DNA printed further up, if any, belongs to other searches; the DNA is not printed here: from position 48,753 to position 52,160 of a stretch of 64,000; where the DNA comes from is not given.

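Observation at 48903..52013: Giant secreted protein with a near-perfect 1.14 kb tandem intragenic duplication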

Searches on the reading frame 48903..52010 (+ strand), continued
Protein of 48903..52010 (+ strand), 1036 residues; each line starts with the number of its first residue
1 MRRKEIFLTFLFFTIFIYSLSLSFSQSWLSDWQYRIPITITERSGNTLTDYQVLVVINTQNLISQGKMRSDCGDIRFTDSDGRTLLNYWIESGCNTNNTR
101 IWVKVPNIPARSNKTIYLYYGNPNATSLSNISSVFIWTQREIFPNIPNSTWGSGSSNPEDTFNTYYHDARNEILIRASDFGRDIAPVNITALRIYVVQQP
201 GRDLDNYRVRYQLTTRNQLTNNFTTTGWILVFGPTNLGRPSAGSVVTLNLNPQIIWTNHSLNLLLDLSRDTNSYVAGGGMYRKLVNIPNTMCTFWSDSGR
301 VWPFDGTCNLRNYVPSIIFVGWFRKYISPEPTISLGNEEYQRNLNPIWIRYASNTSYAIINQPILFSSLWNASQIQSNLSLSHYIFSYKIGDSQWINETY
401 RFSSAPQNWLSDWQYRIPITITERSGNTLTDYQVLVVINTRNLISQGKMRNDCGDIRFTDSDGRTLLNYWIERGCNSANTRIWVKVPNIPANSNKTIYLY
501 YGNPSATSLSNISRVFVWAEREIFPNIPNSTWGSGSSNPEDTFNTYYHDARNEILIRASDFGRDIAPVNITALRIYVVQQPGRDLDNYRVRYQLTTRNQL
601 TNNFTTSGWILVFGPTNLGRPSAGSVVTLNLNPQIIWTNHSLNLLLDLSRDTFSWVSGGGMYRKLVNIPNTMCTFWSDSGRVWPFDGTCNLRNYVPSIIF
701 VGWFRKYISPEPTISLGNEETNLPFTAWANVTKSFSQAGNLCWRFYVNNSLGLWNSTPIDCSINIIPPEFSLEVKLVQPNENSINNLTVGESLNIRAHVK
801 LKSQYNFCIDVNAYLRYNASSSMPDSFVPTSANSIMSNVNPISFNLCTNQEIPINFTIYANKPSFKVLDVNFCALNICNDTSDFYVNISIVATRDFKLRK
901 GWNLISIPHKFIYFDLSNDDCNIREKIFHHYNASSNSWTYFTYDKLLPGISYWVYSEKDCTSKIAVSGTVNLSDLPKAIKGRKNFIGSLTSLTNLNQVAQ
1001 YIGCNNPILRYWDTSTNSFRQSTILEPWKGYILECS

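Call 51: search_protein_families(library=pfam, proteins=[P0002, P0003, P0005, P0009, P0011], max_evalue=1)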
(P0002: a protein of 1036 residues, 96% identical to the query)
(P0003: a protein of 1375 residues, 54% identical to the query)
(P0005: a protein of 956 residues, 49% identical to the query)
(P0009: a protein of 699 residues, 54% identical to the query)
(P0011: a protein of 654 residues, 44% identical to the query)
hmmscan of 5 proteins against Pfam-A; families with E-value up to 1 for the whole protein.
P0002 (1036 aa): 4 families
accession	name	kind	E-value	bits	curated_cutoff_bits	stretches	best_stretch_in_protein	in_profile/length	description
PF10102.14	DUF2341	-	1.8e-59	198.6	23.4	2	416-499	1-83/84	Domain of unknown function (DUF2341)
PF18483.9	Lectin_L-type_dom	-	9.2e-06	26.1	78.3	1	173-282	104-211/215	Legume lectin beta-barrel domain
PF17198.9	AveC_like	-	0.018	14.9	26.6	0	420-472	161-214/234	Spirocyclase AveC-like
PF20756.2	SusG_CBM58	-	0.46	11.1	24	0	66-97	31-62/117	Alpha-amylase SusG, CBM58 domain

P0003 (1375 aa): 9 families
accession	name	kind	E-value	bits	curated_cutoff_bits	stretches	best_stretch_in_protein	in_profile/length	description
PF10102.14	DUF2341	-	4e-94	309.7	23.4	3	790-872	1-82/84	Domain of unknown function (DUF2341)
PF06439.18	3keto-disac_hyd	-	1.8e-08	35.1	26.8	1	974-1038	118-187/187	3-keto-disaccharide hydrolase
PF02611.20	CDH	-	0.00046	20.3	25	0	418-461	68-109/224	CDP-diacylglycerol pyrophosphatase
PF20756.2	SusG_CBM58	-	0.0009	19.8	24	0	97-143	23-70/117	Alpha-amylase SusG, CBM58 domain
PF19085.6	Choline_bind_2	-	0.011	16.4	27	0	74-93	10-28/38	Choline-binding repeat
PF02210.31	Laminin_G_2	-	0.019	15.9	22.9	1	980-1024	52-99/126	Laminin G domain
PF14111.12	DUF4283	-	0.024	14.8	27.2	0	815-830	72-87/124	Domain of unknown function (DUF4283)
PF25049.1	OB_HELZ2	-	0.04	14.2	29.3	0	34-67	43-76/90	3'-5' exoribonuclease HELZ2, OB-fold domain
PF00989.32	PAS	-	0.17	12.3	22.6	0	543-599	18-77/113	PAS fold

P0005 (956 aa): 4 families
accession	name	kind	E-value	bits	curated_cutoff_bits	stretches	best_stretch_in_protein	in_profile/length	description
PF10102.14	DUF2341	-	3.6e-31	107.9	23.4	1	398-477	1-82/84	Domain of unknown function (DUF2341)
PF16640.11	Big_3_5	-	1.8e-05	25.6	35.5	1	197-277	3-75/88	Bacterial Ig-like domain (group 3)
PF00754.31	F5_F8_type_C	-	0.0012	19.4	28.2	1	73-154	35-111/127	F5/8 type C domain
PF13385.13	Laminin_G_3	-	0.026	15.1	27.6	1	544-606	55-112/151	Concanavalin A-like lectin/glucanases superfamily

P0009 (699 aa): 1 family
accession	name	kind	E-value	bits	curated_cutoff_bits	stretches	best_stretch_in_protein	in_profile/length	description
PF10102.14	DUF2341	-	1.2e-32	112.6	23.4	1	71-154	1-83/84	Domain of unknown function (DUF2341)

P0011 (654 aa): 1 family
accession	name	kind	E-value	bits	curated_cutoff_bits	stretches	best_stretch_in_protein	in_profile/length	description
PF10102.14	DUF2341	-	7e-22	78.1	23.4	1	71-151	1-77/84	Domain of unknown function (DUF2341)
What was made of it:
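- On Concanavalin A-like lectin / LamG beta-sandwich (for the near-identical core, X): The alternative cargoes in other alleles and homologues do give ConA-like hits (call 51).
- Examples are a 3keto-disac_hyd hit above cut-off in P0003, and weak Laminin_G and L-type lectin hits (call 51).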

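Call 61: list_cluster_members(proteins=[window:48903-52010:+, P0001, P0002, P0006])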
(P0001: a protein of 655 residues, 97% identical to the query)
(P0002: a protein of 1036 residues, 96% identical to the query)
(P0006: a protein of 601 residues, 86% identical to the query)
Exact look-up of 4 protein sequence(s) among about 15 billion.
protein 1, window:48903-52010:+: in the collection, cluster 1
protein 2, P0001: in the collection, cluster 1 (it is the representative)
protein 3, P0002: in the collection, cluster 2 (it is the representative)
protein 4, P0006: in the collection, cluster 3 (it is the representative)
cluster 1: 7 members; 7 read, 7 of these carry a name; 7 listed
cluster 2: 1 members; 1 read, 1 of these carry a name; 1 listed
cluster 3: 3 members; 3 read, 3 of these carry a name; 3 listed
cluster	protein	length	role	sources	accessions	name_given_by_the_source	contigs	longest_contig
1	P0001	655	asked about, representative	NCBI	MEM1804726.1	MAG: DUF2341 domain-containing protein [Nanopusillaceae archaeon]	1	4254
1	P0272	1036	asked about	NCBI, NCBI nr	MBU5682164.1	MAG: DUF2341 domain-containing protein [Candidatus Aenigmarchaeota archaeon] | DUF2341 domain-containing protein [Candidatus Aenigmarchaeota archaeon]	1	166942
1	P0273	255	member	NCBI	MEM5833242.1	MAG: hypothetical protein QXF04_01700, partial [Candidatus Aenigmatarchaeota archaeon]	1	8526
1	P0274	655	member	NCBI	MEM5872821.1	MAG: DUF2341 domain-containing protein [Candidatus Aenigmatarchaeota archaeon]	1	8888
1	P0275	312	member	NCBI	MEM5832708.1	MAG: hypothetical protein QXE43_00805, partial [Candidatus Aenigmatarchaeota archaeon]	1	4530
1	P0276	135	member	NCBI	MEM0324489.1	MAG: DUF2341 domain-containing protein, partial [Candidatus Aenigmatarchaeota archaeon]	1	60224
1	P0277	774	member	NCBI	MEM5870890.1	MAG: DUF2341 domain-containing protein, partial [Candidatus Aenigmatarchaeota archaeon]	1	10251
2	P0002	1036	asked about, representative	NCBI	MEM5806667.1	MAG: DUF2341 domain-containing protein, partial [Candidatus Aenigmatarchaeota archaeon]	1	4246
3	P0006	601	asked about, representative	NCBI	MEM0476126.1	MAG: DUF2341 domain-containing protein, partial [Candidatus Aenigmatarchaeota archaeon]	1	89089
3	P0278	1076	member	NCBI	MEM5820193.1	MAG: DUF2341 domain-containing protein [Candidatus Aenigmatarchaeota archaeon]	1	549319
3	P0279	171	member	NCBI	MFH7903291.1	MAG: hypothetical protein QXQ19_02385, partial [Candidatus Aenigmatarchaeota archaeon]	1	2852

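Call 62: find_encoding_contigs(protein=window:48903-52010:+, flank=3000)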
Protein window:48903-52010:+ (1036 aa): no gene with exactly this product is on record in the collection.

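Call 64: find_encoding_contigs(protein=P0278, flank=6000, max_places=2)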
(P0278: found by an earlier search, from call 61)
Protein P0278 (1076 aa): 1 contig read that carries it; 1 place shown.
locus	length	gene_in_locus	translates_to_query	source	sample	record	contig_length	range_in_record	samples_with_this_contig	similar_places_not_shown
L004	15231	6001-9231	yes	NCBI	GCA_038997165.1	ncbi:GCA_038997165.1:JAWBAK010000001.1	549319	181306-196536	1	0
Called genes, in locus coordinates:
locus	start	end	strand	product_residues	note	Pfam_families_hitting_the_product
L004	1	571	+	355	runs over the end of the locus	PF08271:Zn_Ribbon_TF, PF08792:A2L_zn_ribbon (weak), PF21886:BRF2-like_C_cyclin_rpt (faint), PF00382:TFIIB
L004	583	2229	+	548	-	PF00133:tRNA-synt_1, PF09334:tRNA-synt_1g, PF19303:Anticodon_3 (weak)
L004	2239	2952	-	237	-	PF00333:Ribosomal_S5, PF03719:Ribosomal_S5_C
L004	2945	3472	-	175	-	PF00861:Ribosomal_L18p (weak), PF17144:Ribosomal_L5e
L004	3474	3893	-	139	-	PF01280:Ribosomal_L19e, PF25476:Ribosomal_L19e_C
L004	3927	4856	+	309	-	PF01073:3Beta_HSD (weak), PF01370:Epimerase, PF04321:RmlD_sub_bind, PF16363:GDP_Man_Dehyd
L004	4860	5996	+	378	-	PF05496:RuvB_N (weak), PF13173:AAA_14 (faint), PF00004:AAA, PF21960:RCF1-5-like_lid (weak)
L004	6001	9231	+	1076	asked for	PF10102:DUF2341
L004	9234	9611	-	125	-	-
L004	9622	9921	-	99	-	PF04242:DUF424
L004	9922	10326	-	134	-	PF01873:eIF-5_eIF-2B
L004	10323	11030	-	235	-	-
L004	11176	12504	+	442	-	PF02386:TrkH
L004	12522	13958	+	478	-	PF00587:tRNA-synt_2b, PF03129:HGTP_anticodon, PF09180:ProRS-C_1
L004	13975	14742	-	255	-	PF00142:Fer4_NifH (faint), PF01656:CbiA, PF02374:ArsA_ATPase (weak), PF06564:CBP_BcsQ, PF10609:ParA, PF13614:AAA_31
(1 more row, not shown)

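Call 65: find_encoding_contigs(protein=P0277, flank=6000, max_places=2)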
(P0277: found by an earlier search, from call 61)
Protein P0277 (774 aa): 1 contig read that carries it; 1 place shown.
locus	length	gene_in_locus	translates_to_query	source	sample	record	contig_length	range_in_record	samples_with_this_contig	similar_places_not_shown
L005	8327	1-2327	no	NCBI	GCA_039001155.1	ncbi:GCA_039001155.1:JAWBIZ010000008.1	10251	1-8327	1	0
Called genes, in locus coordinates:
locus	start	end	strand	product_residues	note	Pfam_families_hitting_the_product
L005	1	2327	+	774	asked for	PF10102:DUF2341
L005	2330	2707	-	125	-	-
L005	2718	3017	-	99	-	PF04242:DUF424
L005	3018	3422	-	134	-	PF01873:eIF-5_eIF-2B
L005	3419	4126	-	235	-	PF01336:tRNA_anti-codon (faint)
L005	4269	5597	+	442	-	PF02386:TrkH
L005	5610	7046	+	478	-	PF00587:tRNA-synt_2b, PF03129:HGTP_anticodon, PF09180:ProRS-C_1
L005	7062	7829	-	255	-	PF00142:Fer4_NifH (faint), PF01656:CbiA, PF02374:ArsA_ATPase (weak), PF06564:CBP_BcsQ, PF10609:ParA, PF13614:AAA_31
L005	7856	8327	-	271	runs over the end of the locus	-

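Call 66: find_encoding_contigs(protein=P0274, flank=6000, max_places=2)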
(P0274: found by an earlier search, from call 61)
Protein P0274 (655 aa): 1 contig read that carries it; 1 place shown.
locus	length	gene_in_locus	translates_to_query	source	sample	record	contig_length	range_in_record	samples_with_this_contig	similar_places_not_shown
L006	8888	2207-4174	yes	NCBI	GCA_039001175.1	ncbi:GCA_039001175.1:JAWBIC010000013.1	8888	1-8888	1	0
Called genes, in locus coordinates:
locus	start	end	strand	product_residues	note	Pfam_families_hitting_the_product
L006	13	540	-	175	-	PF00861:Ribosomal_L18p (weak), PF17144:Ribosomal_L5e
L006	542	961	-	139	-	PF01280:Ribosomal_L19e, PF25476:Ribosomal_L19e_C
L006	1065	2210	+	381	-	PF05496:RuvB_N (faint), PF13173:AAA_14 (faint), PF00004:AAA, PF21960:RCF1-5-like_lid (weak)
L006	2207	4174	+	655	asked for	PF10102:DUF2341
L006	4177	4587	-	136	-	-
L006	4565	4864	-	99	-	PF04242:DUF424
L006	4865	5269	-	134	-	PF01873:eIF-5_eIF-2B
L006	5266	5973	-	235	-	PF01336:tRNA_anti-codon (faint)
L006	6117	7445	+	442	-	PF02386:TrkH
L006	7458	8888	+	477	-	PF00587:tRNA-synt_2b, PF03129:HGTP_anticodon, PF09180:ProRS-C_1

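Call 100: find_encoding_contigs(protein=P0070, flank=5000, max_places=2)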
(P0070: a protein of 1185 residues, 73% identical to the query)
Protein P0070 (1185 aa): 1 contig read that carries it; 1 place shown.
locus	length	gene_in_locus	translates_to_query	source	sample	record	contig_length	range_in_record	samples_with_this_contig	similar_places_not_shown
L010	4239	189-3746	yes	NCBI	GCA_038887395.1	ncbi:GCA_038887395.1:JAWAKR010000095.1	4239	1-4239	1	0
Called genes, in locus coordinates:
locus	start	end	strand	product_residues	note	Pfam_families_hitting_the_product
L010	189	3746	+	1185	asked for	PF10102:DUF2341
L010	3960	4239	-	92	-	?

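Call 103: search_protein_families(library=pfam, proteins=[P0070], max_evalue=0.1)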
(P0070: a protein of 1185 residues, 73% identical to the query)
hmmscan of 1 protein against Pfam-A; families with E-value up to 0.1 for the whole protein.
P0070 (1185 aa): 2 families
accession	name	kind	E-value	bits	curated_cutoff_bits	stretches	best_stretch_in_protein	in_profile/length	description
PF10102.14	DUF2341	-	1.5e-26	93.1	23.4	1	912-985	1-74/84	Domain of unknown function (DUF2341)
PF18483.9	Lectin_L-type_dom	-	0.00018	21.9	78.3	1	1053-1162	104-211/215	Legume lectin beta-barrel domain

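Call 104: find_encoding_contigs(protein=P0276, flank=4000, max_places=2)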
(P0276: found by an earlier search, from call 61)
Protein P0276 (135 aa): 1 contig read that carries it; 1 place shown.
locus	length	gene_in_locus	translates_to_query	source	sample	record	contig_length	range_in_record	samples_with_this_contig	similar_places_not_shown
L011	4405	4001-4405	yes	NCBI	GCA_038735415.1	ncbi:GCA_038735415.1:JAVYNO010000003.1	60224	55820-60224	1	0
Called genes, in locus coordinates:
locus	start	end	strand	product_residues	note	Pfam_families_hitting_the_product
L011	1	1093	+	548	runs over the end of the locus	PF00133:tRNA-synt_1, PF09334:tRNA-synt_1g, PF19303:Anticodon_3 (weak)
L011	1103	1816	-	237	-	PF00333:Ribosomal_S5, PF03719:Ribosomal_S5_C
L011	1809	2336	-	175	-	PF00861:Ribosomal_L18p (weak), PF17144:Ribosomal_L5e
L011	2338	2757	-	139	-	PF01280:Ribosomal_L19e, PF25476:Ribosomal_L19e_C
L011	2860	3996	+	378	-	PF05496:RuvB_N (faint), PF13173:AAA_14 (faint), PF00004:AAA, PF21960:RCF1-5-like_lid (weak)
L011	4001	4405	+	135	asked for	PF10102:DUF2341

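Call 111: search_protein_families(library=phrogs, proteins=[P0070], max_evalue=0.01)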
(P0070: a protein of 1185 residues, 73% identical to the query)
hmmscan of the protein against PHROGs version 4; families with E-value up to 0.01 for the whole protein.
P0070 (1185 aa): 9 families
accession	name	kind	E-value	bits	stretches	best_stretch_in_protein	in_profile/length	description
phrog_9942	-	tail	4.6e-23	82.2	3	264-303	1099-1138/1178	tail fiber protein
phrog_5906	-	unknown function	4.8e-22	79.9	2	777-829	20-72/197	-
phrog_28668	-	unknown function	1.2e-19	71.8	2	789-824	21-56/153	-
phrog_3269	-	tail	3.3e-18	66.7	2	271-304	22-54/689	tail protein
phrog_18345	-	tail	1.8e-13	50.7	3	496-857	432-698/956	tail fiber protein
phrog_1417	-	unknown function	3.7e-08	34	1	777-814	22-59/464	-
phrog_9563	-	unknown function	1.6e-07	32.3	0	673-715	17-59/85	-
phrog_7121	-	tail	0.00019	20.6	1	701-761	754-790/927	tail fiber protein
phrog_13535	-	unknown function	0.0004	21.3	0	673-711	17-55/147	-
